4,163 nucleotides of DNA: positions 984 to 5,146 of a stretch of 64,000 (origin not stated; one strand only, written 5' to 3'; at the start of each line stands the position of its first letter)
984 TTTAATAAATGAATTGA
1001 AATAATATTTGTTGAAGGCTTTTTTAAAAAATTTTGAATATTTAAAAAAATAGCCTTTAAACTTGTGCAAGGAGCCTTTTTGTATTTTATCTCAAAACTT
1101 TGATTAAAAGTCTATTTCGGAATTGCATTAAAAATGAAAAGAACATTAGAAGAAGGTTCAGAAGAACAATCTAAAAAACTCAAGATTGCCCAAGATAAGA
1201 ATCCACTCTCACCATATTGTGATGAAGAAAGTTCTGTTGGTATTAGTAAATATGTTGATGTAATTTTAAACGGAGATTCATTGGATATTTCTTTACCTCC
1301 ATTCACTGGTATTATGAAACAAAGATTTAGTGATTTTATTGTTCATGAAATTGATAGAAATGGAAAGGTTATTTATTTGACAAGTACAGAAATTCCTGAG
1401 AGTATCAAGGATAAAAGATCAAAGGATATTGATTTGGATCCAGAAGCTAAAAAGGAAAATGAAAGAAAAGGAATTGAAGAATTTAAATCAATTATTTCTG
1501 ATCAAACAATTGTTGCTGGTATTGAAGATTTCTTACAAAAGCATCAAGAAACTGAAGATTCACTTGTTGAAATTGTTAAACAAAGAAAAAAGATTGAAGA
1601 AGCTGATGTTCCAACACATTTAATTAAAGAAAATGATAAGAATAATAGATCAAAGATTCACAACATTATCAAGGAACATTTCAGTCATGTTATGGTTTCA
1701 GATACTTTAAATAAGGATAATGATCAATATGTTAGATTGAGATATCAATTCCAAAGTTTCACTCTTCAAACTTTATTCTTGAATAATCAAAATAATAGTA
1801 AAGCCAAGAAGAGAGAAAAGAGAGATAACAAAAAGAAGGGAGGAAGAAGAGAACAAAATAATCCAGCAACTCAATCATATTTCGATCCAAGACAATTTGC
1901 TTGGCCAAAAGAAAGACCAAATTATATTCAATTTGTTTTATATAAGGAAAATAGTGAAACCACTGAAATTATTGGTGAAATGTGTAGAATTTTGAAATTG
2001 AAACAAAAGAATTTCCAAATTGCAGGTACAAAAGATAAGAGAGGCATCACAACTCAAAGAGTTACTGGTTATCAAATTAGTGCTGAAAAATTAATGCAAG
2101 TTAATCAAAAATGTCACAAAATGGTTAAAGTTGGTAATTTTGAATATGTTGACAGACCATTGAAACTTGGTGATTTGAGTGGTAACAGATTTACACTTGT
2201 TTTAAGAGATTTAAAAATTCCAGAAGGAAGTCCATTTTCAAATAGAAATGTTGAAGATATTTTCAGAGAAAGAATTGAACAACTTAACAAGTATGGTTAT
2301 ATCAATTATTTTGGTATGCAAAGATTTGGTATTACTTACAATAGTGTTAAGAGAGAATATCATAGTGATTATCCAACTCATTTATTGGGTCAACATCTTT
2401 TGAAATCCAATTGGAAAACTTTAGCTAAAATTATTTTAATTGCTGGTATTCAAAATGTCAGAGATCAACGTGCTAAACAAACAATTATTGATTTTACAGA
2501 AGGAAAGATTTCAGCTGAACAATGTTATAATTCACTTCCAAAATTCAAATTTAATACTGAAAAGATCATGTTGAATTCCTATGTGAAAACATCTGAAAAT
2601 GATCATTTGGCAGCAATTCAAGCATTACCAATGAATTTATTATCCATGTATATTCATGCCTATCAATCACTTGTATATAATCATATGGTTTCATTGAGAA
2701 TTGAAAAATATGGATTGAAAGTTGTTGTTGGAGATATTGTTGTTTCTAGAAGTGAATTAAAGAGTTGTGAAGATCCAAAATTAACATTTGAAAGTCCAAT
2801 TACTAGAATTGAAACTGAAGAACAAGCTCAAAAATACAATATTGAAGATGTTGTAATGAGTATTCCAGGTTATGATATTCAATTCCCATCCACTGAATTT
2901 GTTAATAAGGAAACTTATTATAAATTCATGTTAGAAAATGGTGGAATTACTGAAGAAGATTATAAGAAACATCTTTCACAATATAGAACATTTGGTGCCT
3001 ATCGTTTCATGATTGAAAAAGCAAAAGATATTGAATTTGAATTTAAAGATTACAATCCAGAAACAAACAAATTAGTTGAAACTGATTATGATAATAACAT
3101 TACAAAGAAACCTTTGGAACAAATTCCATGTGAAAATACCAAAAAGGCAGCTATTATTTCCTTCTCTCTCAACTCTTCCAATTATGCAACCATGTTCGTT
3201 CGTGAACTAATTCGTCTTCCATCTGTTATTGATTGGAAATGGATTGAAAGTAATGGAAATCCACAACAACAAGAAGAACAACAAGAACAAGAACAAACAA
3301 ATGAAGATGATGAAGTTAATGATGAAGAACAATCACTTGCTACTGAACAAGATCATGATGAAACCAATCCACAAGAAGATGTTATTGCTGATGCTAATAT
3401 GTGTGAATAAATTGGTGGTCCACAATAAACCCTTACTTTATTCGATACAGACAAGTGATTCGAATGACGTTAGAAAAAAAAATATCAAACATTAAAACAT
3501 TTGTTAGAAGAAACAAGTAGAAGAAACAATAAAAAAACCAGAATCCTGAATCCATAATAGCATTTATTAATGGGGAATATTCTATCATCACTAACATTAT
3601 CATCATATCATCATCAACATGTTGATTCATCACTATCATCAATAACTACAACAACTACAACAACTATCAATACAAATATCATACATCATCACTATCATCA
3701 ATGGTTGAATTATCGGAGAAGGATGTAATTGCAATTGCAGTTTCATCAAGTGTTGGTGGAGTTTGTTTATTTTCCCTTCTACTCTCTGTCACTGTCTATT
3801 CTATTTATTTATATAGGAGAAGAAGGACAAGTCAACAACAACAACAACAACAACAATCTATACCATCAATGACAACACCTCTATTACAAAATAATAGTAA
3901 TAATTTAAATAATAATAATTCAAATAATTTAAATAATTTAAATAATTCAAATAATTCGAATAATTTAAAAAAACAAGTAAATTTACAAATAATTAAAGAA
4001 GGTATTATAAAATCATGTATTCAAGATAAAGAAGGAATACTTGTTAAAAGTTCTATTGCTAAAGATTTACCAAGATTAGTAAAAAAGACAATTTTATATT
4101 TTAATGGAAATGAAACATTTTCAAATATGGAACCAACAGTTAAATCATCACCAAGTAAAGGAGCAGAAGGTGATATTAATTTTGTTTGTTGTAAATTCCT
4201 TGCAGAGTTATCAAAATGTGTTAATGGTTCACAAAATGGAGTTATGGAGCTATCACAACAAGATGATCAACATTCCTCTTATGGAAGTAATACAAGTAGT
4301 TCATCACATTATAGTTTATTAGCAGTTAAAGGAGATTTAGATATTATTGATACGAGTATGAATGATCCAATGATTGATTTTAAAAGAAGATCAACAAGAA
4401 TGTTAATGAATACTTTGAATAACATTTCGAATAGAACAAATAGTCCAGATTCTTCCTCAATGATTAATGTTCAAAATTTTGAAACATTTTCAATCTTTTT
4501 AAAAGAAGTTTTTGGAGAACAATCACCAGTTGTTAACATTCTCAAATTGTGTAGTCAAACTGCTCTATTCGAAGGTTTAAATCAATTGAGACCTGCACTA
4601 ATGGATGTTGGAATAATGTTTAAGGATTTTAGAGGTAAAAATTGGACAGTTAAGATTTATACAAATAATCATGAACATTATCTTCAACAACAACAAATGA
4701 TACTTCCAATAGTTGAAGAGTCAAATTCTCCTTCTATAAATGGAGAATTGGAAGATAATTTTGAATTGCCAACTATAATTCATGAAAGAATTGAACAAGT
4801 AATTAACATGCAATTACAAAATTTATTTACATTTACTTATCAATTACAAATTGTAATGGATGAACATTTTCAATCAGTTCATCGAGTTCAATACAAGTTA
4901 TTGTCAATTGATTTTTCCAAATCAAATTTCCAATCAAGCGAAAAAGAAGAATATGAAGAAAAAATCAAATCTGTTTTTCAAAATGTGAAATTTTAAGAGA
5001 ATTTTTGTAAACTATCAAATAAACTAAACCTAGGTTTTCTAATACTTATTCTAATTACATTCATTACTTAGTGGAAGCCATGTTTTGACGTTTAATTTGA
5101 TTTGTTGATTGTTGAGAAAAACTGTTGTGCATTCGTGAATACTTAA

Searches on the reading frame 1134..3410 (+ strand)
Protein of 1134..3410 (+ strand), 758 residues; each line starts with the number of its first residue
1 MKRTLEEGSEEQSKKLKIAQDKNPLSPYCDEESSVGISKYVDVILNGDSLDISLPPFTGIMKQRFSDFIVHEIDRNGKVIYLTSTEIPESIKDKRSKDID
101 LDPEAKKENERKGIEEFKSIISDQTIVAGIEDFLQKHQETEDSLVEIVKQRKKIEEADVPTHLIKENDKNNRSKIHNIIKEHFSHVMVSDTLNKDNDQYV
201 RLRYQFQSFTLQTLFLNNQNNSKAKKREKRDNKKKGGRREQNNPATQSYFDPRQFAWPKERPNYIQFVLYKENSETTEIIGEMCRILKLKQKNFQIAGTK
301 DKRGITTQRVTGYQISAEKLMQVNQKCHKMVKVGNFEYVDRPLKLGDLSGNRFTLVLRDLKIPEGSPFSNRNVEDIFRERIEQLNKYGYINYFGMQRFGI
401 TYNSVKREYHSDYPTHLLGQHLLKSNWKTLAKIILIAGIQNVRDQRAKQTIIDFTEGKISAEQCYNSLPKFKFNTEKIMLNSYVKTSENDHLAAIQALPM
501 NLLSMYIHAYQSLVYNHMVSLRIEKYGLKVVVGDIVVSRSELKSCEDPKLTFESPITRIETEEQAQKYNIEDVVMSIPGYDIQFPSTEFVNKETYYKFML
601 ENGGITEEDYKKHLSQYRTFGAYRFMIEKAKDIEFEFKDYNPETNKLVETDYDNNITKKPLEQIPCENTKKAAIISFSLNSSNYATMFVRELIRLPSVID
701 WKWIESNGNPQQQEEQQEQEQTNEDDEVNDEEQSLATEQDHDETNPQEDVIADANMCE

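Call 5: search_protein_families(library=pfam, proteins=[window:1134-3410:+])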
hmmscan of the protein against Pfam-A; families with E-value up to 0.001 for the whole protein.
window:1134-3410:+ (758 aa): 1 family
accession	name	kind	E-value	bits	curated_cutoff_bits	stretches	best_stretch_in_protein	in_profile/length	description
PF01142.23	TruD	-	4.4e-63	214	27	1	262-692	43-412/412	tRNA pseudouridine synthase D (TruD)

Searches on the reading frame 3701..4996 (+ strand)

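Call 5: search_protein_families(library=pfam, proteins=[window:3701-4996:+])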
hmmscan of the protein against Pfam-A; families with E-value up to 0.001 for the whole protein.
window:3701-4996:+ (431 aa): 1 family
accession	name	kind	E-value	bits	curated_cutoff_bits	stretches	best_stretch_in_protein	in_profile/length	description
PF24929.1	GlfB_C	-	3.8e-12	46.6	27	1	258-324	99-162/227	GlfB-like, C-terminal domain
